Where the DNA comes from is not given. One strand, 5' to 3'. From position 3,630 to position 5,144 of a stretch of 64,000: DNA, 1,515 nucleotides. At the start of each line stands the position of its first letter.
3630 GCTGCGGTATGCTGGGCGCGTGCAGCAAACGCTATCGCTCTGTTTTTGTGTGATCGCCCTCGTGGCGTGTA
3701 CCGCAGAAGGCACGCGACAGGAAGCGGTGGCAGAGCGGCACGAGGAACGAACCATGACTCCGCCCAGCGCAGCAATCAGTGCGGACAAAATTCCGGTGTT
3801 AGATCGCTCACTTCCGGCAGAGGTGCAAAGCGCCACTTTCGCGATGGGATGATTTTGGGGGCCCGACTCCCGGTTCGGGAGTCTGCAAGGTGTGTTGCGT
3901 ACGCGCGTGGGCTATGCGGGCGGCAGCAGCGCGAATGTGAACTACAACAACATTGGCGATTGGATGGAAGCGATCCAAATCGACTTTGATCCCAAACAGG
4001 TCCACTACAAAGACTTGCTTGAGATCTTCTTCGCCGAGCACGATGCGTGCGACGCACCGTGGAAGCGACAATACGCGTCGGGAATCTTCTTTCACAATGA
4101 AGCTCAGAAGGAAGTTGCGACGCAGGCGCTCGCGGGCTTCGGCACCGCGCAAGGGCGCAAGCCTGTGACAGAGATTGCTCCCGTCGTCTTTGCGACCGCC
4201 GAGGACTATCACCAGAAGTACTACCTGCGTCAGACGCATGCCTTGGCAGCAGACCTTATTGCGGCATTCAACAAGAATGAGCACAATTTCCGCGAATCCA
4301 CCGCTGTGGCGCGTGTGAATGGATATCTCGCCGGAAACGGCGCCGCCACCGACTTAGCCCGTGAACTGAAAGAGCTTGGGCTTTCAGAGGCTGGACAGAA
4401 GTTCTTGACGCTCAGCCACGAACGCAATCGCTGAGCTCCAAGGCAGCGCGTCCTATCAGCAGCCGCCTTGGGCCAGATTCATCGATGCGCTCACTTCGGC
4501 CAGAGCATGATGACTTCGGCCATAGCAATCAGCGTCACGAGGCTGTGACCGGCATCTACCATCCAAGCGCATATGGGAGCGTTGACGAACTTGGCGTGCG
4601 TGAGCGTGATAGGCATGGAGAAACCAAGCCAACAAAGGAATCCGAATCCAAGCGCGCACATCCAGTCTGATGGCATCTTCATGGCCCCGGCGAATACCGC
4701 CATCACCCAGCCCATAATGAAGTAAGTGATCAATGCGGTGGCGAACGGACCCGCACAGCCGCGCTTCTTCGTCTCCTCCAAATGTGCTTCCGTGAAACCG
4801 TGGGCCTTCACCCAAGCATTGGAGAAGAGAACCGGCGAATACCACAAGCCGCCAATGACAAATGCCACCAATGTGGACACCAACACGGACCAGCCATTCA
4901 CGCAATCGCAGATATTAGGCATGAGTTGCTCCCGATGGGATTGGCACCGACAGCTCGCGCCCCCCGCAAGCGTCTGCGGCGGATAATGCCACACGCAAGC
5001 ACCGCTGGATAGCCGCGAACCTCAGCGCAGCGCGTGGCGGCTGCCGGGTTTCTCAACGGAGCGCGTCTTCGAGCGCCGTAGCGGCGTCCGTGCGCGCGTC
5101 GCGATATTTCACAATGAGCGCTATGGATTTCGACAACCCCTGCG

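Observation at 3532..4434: Selenocysteine-containing MsrA: in-frame UGA at the catalytic Cys position with a downstream SECIS-like hairpin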

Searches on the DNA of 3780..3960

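Call 42: search_rna_families(source=window, start=3780, end=3960, threshold=evalue, max_evalue=10)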
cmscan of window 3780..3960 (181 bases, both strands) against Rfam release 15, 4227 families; matches with E-value up to 10: 2.
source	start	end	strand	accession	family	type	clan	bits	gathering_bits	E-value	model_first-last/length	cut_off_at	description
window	3842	3875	+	RF01518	pRNA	Gene;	-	16.9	34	0.41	1-90/90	no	NoRC associated RNA, pRNA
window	3780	3805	+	RF01119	sR32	Gene; snRNA; snoRNA; CD-box;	-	8.5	40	4.5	33-57/57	5'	Small nucleolar RNA sR32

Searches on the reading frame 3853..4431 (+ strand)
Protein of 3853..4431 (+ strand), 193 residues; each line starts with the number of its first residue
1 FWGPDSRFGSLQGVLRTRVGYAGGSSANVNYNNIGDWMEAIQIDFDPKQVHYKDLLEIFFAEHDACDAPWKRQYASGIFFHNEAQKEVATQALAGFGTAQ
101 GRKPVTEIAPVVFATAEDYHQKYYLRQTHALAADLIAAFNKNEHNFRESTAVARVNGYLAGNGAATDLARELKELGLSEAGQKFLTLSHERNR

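Call 17: find_related_loci(query=window:3853-4431:+, collection=genome_contigs, flank=10000)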
Query seq(193 aa) (193 aa) in genome_contigs; peptide patterns used: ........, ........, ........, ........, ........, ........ (x = any residue, [..] = any of these).
600 stretches matched a pattern (row limit reached: there are more); 561 encode a relative of the query (tblastn E <= 1e-3); the best 80 are kept; 80 distinct loci.
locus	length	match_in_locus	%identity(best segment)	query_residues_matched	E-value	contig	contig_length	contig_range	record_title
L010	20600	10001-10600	69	1-192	6e-84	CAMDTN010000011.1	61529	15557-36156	MAG: Singulisphaera sp. GP187 isolate TH-11nov19-101 genome assembly, contig: TH-11nov19-C926, whole genome shotgun sequ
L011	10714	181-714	53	1-178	4e-59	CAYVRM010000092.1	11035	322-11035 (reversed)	MAG TPA_asm: uncultured Syntrophorhabdus sp. isolate SRP192927_co7_494 genome assembly, contig: NODE_12090_length_11035_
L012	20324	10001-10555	52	1-185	1e-58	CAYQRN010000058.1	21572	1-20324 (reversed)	MAG TPA_asm: uncultured Planctomycetia bacterium isolate binchicken_co16_337 genome assembly, contig: NODE_4076_length_2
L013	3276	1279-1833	52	1-185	1e-57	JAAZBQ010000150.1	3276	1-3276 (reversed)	MAG: Chloroflexota bacterium isolate AS06rmzACSIP_617 54096_AS06, whole genome shotgun sequence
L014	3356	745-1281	53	1-179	2e-57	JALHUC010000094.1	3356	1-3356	MAG: bacterium isolate PFL40 seq_579014, whole genome shotgun sequence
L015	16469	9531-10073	53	1-182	7e-57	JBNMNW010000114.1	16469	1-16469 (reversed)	MAG: Planctomycetota bacterium isolate 3300053697_24 Ga0535652_0004456, whole genome shotgun sequence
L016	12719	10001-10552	51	1-185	2e-56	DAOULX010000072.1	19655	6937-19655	MAG TPA_asm: Dehalococcoidales bacterium isolate W31_63 k127_391923, whole genome shotgun sequence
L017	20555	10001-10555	52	1-185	1e-56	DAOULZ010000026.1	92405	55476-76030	MAG TPA_asm: Dehalococcoidales bacterium isolate W31_71 k127_262047, whole genome shotgun sequence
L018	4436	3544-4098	50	1-185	2e-56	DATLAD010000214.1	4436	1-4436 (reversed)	MAG TPA_asm: Dehalococcoidales bacterium isolate SMAG_U14262 k141_3419942, whole genome shotgun sequence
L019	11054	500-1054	52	1-185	2e-56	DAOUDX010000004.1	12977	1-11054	MAG TPA_asm: Anaerolineae bacterium isolate N2_102 k133_1516965, whole genome shotgun sequence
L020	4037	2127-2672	51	1-185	6e-56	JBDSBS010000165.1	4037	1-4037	MAG: Planctomycetota bacterium isolate cluster1_bin.139 k127_5202618, whole genome shotgun sequence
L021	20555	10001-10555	52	1-185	7e-56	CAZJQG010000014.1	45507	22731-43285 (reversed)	MAG TPA_asm: uncultured Dehalococcoidales bacterium isolate SRP098346_co1_423 genome assembly, contig: NODE_401_length_4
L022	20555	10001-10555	50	1-185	1e-55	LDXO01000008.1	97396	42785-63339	MAG: Deltaproteobacteria bacterium CSP1-8 XU12_C0008, whole genome shotgun sequence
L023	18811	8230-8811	48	1-193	2e-55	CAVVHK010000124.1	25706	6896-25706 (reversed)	MAG: uncultured delta proteobacterium isolate MFD01689.bin.2.77 genome assembly, contig: contig_69404, whole genome shot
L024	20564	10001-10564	50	1-188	2e-55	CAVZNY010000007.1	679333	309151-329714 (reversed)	MAG: uncultured delta proteobacterium isolate MFD02979.bin.2.8 genome assembly, contig: contig_14534, whole genome shotg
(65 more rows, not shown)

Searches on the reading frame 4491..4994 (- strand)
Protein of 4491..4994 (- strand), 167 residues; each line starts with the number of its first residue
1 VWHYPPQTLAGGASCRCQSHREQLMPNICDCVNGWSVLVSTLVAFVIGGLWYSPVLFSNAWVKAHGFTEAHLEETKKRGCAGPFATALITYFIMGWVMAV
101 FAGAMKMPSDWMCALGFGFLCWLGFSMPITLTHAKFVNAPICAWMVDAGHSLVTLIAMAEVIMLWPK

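Call 47: search_protein_families(library=pfam, proteins=[window:4491-4994:-], max_evalue=0.001)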
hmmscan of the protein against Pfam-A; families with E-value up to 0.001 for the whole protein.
window:4491-4994:- (167 aa): 1 family
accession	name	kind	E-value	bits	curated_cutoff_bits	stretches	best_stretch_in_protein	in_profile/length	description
PF08570.15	DUF1761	-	4.3e-22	79.1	31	1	35-162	1-122/123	Protein of unknown function (DUF1761)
